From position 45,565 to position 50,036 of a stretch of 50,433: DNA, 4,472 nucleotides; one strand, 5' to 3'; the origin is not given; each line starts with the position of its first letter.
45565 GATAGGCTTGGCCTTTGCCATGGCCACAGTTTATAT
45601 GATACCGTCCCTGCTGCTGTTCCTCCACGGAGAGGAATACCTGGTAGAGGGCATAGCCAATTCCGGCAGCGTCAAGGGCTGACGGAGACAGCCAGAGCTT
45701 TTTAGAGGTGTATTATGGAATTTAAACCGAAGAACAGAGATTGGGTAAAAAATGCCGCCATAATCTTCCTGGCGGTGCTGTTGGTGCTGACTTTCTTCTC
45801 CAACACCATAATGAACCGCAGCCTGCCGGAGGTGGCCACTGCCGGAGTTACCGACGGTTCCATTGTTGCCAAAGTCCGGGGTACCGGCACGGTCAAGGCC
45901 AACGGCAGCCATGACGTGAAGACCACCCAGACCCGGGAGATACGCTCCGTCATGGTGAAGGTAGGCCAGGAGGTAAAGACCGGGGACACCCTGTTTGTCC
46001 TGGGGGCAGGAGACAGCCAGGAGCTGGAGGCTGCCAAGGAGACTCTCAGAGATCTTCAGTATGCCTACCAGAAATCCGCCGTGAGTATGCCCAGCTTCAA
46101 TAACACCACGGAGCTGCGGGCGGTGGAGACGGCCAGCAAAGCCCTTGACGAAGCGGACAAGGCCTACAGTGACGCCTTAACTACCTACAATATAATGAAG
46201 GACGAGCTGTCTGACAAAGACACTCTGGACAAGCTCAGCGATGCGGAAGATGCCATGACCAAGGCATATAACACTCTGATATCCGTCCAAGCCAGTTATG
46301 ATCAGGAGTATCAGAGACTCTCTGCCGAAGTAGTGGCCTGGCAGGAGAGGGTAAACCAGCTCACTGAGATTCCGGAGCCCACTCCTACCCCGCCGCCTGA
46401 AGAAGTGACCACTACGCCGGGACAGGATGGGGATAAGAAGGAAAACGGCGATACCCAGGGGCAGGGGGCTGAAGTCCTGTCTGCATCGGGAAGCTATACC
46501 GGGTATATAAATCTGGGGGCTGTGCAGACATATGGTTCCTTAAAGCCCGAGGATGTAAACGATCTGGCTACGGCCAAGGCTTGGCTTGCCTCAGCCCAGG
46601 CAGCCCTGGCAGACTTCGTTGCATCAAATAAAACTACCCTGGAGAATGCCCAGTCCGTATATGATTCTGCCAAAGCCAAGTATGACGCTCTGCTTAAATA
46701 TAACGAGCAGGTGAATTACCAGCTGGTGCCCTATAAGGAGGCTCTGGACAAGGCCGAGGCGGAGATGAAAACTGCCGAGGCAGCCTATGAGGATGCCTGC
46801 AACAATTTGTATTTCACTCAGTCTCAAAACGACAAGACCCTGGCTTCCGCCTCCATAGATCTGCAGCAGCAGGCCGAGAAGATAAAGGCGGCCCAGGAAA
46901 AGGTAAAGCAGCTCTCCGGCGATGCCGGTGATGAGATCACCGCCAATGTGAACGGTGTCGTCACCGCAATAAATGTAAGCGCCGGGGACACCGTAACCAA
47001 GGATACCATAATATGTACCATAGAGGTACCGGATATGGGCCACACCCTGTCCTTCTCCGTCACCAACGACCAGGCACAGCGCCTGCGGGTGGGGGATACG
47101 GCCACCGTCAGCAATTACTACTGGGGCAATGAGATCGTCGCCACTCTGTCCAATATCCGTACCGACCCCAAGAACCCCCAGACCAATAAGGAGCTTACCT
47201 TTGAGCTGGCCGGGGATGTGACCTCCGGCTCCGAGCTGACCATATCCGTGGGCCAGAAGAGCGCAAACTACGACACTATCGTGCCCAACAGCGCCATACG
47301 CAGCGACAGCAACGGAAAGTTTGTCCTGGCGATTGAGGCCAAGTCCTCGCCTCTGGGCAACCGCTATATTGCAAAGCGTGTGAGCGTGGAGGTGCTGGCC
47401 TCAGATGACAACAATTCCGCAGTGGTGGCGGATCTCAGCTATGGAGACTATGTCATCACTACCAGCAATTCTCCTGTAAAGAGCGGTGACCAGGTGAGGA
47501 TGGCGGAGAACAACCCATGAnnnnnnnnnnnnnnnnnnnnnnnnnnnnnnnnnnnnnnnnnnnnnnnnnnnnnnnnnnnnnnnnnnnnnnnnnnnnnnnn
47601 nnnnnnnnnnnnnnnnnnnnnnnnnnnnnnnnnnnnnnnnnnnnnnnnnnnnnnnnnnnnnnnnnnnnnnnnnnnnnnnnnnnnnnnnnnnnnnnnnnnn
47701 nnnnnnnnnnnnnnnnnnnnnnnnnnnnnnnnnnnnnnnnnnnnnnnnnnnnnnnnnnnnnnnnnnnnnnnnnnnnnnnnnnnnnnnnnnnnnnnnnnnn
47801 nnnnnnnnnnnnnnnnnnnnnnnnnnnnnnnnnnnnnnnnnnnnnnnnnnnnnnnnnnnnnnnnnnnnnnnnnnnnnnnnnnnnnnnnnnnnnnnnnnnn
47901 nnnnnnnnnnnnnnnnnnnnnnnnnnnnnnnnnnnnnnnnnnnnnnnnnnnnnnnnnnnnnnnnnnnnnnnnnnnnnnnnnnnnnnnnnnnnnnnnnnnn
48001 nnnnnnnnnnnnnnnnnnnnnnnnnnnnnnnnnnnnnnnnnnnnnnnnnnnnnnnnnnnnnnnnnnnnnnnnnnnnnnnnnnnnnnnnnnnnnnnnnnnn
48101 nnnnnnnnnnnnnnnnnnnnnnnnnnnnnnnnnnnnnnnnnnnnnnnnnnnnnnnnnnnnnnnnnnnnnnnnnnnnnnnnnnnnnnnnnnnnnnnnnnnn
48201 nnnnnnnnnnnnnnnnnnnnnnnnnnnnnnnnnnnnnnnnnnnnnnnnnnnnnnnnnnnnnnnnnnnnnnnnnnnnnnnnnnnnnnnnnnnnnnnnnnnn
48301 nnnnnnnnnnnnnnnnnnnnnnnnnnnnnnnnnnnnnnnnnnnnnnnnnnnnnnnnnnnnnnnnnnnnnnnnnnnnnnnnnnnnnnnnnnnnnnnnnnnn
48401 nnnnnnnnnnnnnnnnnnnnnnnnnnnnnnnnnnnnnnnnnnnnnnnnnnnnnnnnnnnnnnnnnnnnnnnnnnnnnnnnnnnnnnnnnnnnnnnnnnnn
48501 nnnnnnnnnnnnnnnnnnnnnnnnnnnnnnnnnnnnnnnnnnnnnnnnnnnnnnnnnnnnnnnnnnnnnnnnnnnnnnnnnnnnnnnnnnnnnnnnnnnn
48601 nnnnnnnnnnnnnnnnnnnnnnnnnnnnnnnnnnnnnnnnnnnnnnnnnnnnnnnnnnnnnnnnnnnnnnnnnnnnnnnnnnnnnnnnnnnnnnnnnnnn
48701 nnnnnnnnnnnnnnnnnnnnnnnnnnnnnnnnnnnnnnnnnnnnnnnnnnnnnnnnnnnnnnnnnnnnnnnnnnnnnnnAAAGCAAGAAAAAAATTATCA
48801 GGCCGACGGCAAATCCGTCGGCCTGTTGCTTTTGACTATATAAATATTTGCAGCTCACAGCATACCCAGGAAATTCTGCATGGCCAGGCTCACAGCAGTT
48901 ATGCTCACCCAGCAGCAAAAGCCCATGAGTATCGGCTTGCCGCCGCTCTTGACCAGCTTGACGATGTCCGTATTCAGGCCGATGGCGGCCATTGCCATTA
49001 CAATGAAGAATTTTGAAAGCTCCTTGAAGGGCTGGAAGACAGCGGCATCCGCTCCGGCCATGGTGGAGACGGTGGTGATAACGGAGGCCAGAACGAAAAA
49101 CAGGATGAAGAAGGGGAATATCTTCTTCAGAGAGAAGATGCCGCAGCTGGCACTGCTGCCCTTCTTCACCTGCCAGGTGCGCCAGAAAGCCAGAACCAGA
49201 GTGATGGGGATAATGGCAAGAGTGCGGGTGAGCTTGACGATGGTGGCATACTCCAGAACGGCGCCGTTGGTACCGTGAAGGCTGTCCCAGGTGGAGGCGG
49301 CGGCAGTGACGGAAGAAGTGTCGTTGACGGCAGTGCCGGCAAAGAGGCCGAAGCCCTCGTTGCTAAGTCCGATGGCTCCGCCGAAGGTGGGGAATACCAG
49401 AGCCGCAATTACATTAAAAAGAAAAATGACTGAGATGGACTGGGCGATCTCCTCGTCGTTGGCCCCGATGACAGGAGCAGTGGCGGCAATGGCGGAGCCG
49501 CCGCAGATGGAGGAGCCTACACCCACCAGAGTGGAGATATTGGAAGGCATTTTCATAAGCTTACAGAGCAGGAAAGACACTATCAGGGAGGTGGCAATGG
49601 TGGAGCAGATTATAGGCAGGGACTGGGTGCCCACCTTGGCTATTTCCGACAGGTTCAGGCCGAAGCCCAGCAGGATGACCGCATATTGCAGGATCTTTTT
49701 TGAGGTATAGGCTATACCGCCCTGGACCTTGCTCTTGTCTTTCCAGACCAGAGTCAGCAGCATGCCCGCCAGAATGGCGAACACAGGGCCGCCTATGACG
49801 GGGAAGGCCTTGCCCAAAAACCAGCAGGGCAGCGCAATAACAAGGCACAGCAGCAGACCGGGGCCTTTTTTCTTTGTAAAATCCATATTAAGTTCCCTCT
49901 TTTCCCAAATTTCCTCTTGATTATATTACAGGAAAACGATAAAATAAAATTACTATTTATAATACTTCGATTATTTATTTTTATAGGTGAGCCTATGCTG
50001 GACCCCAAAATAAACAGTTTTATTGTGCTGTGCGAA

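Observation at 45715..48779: Exporter-type adaptor and a stripped-down MacB periplasmic domain translationally coupled to importer permeases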

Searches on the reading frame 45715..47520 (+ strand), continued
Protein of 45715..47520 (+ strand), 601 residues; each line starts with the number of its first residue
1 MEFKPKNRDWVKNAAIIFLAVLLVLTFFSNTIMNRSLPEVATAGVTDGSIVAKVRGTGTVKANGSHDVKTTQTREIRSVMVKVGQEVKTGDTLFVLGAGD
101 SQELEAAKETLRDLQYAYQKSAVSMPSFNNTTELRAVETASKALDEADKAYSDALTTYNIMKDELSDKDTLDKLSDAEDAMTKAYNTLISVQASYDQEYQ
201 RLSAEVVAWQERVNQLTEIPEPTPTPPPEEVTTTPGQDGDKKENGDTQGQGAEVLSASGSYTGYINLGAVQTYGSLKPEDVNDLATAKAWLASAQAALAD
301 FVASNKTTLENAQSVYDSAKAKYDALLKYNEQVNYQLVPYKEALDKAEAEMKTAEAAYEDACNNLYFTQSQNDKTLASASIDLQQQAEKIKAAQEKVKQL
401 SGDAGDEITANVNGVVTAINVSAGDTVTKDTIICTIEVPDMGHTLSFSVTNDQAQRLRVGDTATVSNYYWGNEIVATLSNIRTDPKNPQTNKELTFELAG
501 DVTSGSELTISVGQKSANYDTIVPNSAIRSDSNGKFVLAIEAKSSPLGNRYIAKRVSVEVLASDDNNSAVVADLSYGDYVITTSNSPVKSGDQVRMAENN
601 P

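Call 73: fold_search(model_id=the predicted structure, library=pdb)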
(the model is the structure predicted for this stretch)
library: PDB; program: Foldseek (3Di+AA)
matches with E <= 10: 549; with E <= 0.001: 15
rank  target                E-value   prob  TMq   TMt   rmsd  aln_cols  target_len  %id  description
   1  4tko                  1.7e-07  1.00  0.16  0.22  19.5       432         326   13  Structure of the periplasmic adaptor protein EmrA (released 2014-07-09)
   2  8zal_B                1.1e-05  1.00  0.14  0.23  37.1       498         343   13  EmrAB-TolC MFS-type tripartite multidrug efflux pump EA (released 2025-04-30)
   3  8zar_B                1.2e-05  1.00  0.14  0.21  35.2       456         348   12  EmrAB-TolC MFS-type tripartite multidrug efflux pump FA (released 2025-04-30)
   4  8zal_A                1.9e-05  1.00  0.14  0.21  32.2       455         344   12  EmrAB-TolC MFS-type tripartite multidrug efflux pump EA (released 2025-04-30)
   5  8zar_C                2.1e-05  1.00  0.14  0.21  35.2       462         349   12  EmrAB-TolC MFS-type tripartite multidrug efflux pump FA (released 2025-04-30)
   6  8zar_D                2.5e-05  1.00  0.14  0.20  34.2       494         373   10  EmrAB-TolC MFS-type tripartite multidrug efflux pump FA (released 2025-04-30)
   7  9qgy_G                3.8e-05  1.00  0.15  0.22  32.8       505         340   10  Structure of the YbjP lipoprotein bound to the MacAB-TolC tripartite efflux pump (released 2026-03-25)
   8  5xu0_C                1.6e-04  1.00  0.11  0.27  34.9       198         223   19  Structure of the membrane fusion protein Spr0693 from Streptococcus pneumoniae R6 (released 2018-01-24)
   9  5xu0_B                1.7e-04  1.00  0.14  0.29  52.1       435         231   12  Structure of the membrane fusion protein Spr0693 from Streptococcus pneumoniae R6 (released 2018-01-24)
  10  5xu0_A                1.9e-04  1.00  0.12  0.26   9.4       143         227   17  Structure of the membrane fusion protein Spr0693 from Streptococcus pneumoniae R6 (released 2018-01-24)
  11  5c21_B                1.9e-04  1.00  0.12  0.25  27.4       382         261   14  Crystal structure of native HlyD from E. coli (released 2016-02-17)
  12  5c22_A                2.6e-04  1.00  0.17  0.32  25.1       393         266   14  Crystal structure of Zn-bound HlyD from E. coli (released 2016-02-17)
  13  5c21_A                6.5e-04  0.99  0.13  0.26  31.1       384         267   14  Crystal structure of native HlyD from E. coli (released 2016-02-17)
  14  5c22_B                8.0e-04  1.00  0.16  0.32  25.2       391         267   12  Crystal structure of Zn-bound HlyD from E. coli (released 2016-02-17)
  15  4dk0                  9.9e-04  0.97  0.12  0.20  36.9       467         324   13  Crystal structure of MacA from Actinobacillus actinomycetemcomitans (released 2012-03-07)
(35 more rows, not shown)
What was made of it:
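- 45715..47520 (+): Membrane-fusion (periplasmic adaptor) protein, 601 aa. It has an N-terminal TM, a split lipoyl domain, a hairpin with arms of about 117 aa, a disordered Pro/Thr-rich tip at 218-283, a beta-barrel and a YknX_C-type membrane-proximal domain. Foldseek top hits are EmrA, MacA, Spr0693 and HlyD (call 73).
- On Membrane-fusion / periplasmic adaptor protein (HlyD, MacA, YknX): Foldseek matches EmrA, MacA, Spr0693 and HlyD (call 73).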

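Call 74: search_protein_families(library=padloc, proteins=[window:45715-47520:+], max_evalue=0.001)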
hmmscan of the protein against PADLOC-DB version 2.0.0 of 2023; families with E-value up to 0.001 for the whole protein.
window:45715-47520:+ (601 aa): 0 families

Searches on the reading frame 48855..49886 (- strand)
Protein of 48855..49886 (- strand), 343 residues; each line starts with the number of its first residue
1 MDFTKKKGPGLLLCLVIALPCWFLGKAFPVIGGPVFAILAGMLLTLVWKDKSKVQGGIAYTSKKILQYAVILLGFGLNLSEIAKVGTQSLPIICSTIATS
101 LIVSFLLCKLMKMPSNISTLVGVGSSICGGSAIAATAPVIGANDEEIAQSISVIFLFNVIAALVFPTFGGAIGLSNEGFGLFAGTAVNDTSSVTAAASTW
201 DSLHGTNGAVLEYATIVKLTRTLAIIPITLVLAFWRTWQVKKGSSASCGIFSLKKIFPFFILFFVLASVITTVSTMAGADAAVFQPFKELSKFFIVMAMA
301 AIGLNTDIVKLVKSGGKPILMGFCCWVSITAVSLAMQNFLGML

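Call 3: search_protein_families(library=pfam, proteins=[window:48855-49886:-], max_evalue=1)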
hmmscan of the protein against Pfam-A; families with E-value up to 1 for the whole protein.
window:48855-49886:- (343 aa): 1 family
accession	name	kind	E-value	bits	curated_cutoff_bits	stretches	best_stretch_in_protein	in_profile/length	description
PF03601.19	Cons_hypoth698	-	3.6e-80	269.6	24.5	1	9-321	1-303/304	Conserved hypothetical protein 698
